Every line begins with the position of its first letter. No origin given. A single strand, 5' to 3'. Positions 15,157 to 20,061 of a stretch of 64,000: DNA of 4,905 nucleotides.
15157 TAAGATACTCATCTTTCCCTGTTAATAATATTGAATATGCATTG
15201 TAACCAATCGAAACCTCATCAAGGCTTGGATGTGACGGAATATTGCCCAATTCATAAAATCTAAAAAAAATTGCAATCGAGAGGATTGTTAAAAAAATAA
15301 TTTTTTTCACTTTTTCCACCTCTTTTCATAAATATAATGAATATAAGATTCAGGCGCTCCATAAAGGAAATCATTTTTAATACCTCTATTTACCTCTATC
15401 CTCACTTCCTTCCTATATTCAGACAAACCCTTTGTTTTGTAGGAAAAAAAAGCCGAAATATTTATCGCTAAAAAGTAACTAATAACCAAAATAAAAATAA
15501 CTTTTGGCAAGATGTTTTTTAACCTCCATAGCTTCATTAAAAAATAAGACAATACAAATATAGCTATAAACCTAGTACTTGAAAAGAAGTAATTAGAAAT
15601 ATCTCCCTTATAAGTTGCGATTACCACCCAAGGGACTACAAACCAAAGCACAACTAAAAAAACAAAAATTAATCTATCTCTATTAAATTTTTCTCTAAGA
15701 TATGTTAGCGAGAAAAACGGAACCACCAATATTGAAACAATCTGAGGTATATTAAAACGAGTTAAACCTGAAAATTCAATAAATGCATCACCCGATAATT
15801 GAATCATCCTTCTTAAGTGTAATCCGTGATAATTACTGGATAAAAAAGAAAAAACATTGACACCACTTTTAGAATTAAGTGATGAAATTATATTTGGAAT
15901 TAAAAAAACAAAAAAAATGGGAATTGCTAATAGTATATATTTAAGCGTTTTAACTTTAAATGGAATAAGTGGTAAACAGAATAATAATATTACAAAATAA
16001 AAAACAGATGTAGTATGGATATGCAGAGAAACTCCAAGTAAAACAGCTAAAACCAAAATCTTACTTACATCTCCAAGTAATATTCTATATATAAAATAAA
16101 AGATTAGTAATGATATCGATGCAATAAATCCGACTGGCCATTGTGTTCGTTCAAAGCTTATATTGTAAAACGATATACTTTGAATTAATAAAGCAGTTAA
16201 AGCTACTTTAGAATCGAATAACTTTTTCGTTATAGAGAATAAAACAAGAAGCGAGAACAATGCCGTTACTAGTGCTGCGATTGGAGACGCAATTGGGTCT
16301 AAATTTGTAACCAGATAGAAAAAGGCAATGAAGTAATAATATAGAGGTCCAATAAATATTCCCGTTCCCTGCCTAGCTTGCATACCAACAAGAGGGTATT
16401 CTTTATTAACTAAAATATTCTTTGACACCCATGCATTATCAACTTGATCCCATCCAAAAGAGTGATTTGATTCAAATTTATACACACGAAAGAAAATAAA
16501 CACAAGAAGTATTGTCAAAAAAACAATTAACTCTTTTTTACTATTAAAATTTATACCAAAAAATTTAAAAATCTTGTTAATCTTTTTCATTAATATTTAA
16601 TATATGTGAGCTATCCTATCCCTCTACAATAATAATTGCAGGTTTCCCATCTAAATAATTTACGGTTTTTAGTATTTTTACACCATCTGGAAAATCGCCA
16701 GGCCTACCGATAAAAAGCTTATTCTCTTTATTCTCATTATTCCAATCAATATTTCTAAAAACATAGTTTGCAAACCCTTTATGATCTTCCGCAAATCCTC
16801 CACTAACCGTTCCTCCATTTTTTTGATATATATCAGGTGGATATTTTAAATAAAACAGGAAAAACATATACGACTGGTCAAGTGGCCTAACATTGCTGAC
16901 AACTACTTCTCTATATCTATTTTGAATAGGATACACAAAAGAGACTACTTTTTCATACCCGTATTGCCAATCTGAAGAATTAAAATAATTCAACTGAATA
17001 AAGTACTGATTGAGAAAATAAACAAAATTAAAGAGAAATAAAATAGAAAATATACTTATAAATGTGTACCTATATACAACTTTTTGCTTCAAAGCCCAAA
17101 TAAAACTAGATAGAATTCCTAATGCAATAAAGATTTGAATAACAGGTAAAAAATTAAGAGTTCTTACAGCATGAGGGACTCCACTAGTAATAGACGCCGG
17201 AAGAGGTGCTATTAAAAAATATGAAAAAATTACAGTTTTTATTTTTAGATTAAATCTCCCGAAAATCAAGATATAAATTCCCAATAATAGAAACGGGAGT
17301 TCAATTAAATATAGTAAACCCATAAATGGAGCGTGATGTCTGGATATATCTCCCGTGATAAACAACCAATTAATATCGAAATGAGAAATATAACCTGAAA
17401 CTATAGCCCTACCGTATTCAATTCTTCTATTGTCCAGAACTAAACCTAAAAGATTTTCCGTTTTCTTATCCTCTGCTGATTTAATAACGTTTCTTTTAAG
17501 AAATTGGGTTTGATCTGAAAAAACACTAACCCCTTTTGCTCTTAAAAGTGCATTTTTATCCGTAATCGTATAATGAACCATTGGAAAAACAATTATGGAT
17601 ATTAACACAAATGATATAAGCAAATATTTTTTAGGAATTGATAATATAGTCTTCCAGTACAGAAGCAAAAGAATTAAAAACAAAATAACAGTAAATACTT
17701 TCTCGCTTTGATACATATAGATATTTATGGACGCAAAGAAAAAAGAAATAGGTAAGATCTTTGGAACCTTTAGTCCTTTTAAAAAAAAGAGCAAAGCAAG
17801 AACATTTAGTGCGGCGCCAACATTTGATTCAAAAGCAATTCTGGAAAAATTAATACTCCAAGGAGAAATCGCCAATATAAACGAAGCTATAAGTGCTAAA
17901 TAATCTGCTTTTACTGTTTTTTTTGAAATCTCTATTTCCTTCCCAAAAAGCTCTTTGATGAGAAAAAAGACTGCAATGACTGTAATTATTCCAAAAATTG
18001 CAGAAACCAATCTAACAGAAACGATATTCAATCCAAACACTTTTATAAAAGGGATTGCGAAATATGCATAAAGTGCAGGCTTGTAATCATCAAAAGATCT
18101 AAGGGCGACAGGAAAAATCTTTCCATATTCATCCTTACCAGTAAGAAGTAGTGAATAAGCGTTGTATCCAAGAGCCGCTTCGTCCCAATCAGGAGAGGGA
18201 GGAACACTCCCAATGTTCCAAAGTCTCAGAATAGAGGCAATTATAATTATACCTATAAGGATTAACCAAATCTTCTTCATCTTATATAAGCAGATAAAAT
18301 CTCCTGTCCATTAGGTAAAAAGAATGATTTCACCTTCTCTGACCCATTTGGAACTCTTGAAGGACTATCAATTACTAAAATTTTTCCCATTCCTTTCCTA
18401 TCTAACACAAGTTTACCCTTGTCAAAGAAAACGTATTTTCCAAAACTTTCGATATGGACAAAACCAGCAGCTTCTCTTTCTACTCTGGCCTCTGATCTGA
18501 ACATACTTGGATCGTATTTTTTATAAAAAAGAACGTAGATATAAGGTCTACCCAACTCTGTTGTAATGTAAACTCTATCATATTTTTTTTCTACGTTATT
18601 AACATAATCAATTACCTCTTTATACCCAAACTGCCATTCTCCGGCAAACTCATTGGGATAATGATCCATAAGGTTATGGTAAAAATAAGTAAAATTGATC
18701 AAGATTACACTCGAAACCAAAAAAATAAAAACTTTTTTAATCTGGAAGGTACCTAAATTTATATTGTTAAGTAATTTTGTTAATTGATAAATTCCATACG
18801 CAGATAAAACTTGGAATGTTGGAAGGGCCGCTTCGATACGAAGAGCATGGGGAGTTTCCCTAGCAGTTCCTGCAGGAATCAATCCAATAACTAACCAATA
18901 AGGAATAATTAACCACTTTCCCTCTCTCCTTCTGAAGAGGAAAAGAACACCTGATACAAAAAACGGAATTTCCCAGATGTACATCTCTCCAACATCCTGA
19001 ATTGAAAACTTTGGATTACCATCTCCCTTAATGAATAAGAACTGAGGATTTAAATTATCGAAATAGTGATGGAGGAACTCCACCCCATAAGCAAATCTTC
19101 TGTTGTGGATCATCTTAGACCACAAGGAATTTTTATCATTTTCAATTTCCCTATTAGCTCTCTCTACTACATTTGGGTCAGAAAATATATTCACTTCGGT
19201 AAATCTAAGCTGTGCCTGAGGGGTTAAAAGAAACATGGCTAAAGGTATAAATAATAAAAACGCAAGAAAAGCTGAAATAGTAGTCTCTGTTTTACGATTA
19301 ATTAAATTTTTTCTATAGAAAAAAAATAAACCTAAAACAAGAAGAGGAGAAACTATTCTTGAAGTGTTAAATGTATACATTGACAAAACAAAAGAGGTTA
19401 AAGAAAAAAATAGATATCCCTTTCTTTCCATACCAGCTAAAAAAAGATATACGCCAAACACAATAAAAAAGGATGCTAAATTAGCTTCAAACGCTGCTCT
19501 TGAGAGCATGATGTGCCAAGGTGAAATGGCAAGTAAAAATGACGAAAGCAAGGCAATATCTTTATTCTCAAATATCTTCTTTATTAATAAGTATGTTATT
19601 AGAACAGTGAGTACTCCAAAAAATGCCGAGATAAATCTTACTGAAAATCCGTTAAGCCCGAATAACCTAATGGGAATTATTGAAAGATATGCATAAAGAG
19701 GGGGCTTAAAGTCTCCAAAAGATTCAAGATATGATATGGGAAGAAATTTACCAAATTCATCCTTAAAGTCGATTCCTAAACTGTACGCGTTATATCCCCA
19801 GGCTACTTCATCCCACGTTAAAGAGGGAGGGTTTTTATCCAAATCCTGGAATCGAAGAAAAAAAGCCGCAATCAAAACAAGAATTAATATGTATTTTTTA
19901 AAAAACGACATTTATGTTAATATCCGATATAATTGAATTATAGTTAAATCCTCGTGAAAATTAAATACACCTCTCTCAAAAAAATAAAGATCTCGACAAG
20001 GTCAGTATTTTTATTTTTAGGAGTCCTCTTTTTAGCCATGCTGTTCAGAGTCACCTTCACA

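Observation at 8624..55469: Uncharacterised family C (HDG...PRW...GYG) looks like a short, divergent YfhO relative sharing the YfhO C-terminal YFPGW module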

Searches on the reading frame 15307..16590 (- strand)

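Call 19: search_protein_families(library=pfam, proteins=[window:15307-16590:-], max_evalue=0.001)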
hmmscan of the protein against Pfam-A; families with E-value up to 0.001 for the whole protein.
window:15307-16590:- (427 aa): 1 family
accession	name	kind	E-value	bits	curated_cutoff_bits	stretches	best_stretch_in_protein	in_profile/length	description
PF13231.12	PMT_2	-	0.00017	22.3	26.1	1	82-235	4-159/160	Dolichyl-phosphate-mannose-protein mannosyltransferase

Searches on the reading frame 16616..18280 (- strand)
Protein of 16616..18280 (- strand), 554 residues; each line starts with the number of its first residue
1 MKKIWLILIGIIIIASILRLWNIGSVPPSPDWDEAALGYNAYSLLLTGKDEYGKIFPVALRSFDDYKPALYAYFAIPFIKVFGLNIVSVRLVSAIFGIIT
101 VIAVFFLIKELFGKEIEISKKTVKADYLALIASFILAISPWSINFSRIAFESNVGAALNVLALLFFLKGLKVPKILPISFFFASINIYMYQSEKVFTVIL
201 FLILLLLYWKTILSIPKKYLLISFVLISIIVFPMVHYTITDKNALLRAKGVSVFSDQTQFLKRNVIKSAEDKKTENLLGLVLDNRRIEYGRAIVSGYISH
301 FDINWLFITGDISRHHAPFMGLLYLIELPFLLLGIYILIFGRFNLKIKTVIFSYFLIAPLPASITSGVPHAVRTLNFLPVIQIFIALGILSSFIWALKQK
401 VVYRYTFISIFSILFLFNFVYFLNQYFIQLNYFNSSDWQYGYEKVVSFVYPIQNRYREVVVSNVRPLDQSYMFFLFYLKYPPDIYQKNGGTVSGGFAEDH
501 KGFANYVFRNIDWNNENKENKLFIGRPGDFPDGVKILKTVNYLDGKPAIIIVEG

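Call 19: search_protein_families(library=pfam, proteins=[window:16616-18280:-], max_evalue=0.001)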
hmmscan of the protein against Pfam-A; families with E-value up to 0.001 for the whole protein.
window:16616-18280:- (554 aa): 1 family
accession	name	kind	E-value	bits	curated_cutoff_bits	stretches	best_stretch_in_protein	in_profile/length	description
PF13231.12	PMT_2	-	1.8e-08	35.2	26.1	1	67-230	2-155/160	Dolichyl-phosphate-mannose-protein mannosyltransferase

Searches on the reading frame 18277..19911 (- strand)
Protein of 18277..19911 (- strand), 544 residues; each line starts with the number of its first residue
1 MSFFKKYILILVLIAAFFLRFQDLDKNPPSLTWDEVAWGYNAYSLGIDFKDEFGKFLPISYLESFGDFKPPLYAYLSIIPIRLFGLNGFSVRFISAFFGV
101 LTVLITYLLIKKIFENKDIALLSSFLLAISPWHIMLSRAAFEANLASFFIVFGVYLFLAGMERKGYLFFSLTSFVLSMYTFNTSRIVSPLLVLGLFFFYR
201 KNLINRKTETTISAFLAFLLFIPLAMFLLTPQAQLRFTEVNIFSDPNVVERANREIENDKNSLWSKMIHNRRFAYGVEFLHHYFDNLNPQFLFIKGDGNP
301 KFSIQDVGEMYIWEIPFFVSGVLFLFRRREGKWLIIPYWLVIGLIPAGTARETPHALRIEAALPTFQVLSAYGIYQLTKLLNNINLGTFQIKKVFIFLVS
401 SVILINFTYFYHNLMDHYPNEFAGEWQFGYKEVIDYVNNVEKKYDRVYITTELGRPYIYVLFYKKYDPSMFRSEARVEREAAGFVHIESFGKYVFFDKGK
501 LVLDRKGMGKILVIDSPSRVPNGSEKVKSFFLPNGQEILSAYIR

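Call 19: search_protein_families(library=pfam, proteins=[window:18277-19911:-], max_evalue=0.001)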
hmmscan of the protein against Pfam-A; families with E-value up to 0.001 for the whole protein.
window:18277-19911:- (544 aa): 2 families
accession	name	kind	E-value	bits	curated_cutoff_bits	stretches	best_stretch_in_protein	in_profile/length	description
PF02366.24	PMT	-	4.9e-16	59.5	22.7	1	12-230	3-236/245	Dolichyl-phosphate-mannose-protein mannosyltransferase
PF13231.12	PMT_2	-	7.4e-12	46.2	26.1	1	69-226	2-159/160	Dolichyl-phosphate-mannose-protein mannosyltransferase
